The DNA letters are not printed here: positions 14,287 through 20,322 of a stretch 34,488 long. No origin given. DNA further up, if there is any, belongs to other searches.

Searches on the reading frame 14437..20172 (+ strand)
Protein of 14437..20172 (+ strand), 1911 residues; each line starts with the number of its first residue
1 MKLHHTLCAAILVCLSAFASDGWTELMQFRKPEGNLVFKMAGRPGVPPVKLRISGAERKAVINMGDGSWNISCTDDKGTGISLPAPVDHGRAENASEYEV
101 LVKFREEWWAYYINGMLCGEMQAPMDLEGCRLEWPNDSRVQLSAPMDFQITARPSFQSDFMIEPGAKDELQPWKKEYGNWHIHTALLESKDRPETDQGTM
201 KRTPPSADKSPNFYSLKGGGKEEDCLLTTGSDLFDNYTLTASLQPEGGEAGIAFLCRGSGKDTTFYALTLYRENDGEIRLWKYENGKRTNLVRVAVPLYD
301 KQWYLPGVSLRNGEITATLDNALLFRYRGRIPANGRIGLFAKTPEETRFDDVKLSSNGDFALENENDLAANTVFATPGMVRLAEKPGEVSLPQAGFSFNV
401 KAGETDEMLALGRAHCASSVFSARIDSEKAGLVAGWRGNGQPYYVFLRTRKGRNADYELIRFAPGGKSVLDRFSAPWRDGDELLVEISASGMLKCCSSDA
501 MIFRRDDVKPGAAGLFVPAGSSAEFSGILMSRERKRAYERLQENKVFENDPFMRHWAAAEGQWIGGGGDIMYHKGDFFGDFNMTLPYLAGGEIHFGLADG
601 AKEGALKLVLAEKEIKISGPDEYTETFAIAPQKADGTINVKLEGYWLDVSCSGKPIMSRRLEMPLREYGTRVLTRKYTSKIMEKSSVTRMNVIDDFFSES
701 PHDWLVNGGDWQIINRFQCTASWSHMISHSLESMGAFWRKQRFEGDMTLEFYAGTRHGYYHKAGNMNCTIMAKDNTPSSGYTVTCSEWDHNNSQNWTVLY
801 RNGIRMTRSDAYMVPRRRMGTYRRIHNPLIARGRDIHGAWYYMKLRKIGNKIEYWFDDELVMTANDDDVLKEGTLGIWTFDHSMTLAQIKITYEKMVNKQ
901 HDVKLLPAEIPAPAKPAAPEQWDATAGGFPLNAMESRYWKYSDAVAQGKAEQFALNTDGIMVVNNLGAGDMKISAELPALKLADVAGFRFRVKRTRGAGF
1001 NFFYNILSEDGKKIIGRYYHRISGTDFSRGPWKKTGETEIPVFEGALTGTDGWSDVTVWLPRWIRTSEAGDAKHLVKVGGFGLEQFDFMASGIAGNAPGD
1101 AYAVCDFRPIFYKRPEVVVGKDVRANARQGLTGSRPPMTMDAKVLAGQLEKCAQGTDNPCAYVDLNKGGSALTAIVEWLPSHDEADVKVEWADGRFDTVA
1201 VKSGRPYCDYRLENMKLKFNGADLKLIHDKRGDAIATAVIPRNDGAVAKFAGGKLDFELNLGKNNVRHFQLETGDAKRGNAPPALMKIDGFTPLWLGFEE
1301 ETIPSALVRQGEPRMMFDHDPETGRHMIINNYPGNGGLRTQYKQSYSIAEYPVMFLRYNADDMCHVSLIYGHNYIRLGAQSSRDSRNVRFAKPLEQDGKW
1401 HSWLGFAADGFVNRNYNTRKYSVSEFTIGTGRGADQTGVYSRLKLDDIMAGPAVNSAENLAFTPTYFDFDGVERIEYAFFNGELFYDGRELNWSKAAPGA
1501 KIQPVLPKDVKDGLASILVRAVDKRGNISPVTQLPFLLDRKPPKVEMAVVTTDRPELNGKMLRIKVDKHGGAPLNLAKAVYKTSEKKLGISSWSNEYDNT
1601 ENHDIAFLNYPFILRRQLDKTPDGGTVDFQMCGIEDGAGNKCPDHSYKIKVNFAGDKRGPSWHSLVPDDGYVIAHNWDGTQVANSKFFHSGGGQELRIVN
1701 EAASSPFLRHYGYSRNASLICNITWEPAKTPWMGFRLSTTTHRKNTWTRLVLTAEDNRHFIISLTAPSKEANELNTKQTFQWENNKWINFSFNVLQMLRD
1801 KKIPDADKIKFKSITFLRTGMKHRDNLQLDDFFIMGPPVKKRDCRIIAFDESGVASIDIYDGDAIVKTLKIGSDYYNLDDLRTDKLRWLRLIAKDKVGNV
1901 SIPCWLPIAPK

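Call 12: search_protein_families(library=pfam, proteins=[window:14437-20172:+], max_evalue=0.001)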
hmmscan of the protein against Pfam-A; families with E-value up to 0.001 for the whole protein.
window:14437-20172:+ (1911 aa): 2 families
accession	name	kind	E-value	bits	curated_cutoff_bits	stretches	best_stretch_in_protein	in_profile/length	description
PF06439.18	3keto-disac_hyd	-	9.2e-08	32.8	26.8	0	735-888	43-183/187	3-keto-disaccharide hydrolase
PF19763.6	DUF6250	-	0.00037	20.8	26.9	0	737-887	9-163/165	Domain of unknown function (DUF6250)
